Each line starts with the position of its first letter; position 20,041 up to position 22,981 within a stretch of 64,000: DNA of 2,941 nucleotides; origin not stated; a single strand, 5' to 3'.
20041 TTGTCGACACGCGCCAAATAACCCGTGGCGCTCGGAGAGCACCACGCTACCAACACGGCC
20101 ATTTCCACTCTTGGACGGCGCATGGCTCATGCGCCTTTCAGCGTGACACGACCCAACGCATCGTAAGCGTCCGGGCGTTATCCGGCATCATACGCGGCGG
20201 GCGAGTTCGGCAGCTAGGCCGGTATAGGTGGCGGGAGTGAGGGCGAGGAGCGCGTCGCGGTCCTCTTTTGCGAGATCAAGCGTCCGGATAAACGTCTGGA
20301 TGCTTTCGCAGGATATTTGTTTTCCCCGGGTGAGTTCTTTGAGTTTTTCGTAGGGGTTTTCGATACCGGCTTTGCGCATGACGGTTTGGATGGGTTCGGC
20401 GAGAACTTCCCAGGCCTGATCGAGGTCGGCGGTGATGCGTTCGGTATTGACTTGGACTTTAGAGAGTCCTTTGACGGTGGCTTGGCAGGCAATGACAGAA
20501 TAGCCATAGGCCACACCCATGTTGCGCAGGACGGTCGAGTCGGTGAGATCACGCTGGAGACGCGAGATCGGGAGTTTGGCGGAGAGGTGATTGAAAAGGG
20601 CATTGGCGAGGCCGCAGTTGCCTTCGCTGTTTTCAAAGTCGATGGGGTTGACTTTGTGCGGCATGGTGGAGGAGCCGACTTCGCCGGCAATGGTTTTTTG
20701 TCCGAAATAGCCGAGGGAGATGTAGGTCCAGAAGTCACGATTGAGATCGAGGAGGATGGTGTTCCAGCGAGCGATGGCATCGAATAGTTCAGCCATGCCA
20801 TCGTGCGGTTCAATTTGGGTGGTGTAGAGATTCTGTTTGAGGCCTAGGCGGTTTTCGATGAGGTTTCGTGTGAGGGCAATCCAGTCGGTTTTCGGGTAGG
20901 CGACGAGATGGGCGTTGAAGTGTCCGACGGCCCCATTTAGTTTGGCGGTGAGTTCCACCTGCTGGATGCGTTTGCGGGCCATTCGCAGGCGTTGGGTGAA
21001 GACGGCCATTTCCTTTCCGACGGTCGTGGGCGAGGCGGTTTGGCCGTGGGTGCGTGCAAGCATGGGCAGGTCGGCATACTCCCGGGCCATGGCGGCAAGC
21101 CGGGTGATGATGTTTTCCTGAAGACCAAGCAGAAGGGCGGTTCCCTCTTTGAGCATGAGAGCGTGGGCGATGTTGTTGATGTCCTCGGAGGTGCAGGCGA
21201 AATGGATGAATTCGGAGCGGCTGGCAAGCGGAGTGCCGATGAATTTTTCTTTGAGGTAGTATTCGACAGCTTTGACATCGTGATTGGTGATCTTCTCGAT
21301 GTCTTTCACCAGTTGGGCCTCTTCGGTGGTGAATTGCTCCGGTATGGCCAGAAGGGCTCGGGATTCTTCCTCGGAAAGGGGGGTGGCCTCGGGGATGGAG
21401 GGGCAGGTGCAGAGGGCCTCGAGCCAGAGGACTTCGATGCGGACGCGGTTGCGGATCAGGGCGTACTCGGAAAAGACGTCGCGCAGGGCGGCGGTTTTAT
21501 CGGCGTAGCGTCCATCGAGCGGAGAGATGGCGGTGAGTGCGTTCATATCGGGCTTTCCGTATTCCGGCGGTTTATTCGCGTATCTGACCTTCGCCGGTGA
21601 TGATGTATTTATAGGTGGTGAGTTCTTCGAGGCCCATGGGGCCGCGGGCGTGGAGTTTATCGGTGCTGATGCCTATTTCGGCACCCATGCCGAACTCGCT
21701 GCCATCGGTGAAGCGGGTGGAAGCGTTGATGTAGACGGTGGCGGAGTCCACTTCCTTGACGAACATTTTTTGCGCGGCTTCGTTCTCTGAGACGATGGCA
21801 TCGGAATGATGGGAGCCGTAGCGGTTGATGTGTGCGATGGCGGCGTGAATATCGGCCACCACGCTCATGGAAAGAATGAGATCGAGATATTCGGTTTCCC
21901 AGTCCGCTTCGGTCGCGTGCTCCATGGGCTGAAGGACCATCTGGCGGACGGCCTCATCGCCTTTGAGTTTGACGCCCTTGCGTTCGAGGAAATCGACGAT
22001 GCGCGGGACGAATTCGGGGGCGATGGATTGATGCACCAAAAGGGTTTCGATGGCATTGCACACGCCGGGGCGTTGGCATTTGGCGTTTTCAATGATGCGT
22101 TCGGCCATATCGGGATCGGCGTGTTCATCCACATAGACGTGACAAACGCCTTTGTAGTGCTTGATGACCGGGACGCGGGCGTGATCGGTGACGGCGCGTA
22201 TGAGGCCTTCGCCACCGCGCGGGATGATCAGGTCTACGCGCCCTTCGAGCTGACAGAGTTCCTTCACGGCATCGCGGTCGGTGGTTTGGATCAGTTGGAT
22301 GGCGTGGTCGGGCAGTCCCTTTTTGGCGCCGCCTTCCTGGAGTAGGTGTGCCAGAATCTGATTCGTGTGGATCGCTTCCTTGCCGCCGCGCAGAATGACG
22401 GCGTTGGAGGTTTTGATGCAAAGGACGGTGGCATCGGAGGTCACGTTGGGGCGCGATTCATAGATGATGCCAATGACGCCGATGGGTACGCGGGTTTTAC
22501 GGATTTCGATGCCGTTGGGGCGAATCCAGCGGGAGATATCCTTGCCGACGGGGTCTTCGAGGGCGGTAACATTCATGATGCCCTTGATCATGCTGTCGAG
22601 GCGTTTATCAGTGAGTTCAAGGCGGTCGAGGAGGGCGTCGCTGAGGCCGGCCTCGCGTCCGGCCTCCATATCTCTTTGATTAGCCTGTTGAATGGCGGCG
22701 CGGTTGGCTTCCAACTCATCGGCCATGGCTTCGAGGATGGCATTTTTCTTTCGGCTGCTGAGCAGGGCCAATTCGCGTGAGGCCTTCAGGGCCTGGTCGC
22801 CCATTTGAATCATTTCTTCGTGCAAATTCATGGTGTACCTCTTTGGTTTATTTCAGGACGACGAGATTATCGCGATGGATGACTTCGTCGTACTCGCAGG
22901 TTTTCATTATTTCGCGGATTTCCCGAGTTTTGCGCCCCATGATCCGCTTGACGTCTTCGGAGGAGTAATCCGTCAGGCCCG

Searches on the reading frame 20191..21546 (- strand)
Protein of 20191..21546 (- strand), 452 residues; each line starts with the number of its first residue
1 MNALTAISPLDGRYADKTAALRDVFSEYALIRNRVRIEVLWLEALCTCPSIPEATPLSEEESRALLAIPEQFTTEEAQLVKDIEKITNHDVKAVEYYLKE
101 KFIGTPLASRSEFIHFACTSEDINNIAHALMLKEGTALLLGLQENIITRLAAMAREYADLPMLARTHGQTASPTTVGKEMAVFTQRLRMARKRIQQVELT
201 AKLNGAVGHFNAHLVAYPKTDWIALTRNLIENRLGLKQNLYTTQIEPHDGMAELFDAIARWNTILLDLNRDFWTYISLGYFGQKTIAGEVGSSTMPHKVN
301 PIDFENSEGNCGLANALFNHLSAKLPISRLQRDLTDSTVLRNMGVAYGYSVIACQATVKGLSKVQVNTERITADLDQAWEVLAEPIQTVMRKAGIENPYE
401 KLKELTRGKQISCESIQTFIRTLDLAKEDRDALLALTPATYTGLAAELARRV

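Call 68: search_protein_families(library=pfam, proteins=[window:20191-21546:-], max_evalue=0.00001)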
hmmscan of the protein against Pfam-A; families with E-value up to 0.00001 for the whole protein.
window:20191-21546:- (452 aa): 2 families
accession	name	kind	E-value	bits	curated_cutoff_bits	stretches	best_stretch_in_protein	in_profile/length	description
PF00206.25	Lyase_1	-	1.8e-49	169.3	27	1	12-312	1-308/312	Lyase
PF08328.16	ASL_C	-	2.5e-49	166.6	35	1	328-442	1-115/115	Adenylosuccinate lyase C-terminal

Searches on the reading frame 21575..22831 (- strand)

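Call 68: search_protein_families(library=pfam, proteins=[window:21575-22831:-], max_evalue=0.00001)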
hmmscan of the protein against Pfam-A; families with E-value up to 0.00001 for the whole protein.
window:21575-22831:- (419 aa): 1 family
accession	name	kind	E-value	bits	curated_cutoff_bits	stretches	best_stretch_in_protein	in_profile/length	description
PF00171.27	Aldedh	-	9e-22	77.7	23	1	7-293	31-304/461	Aldehyde dehydrogenase family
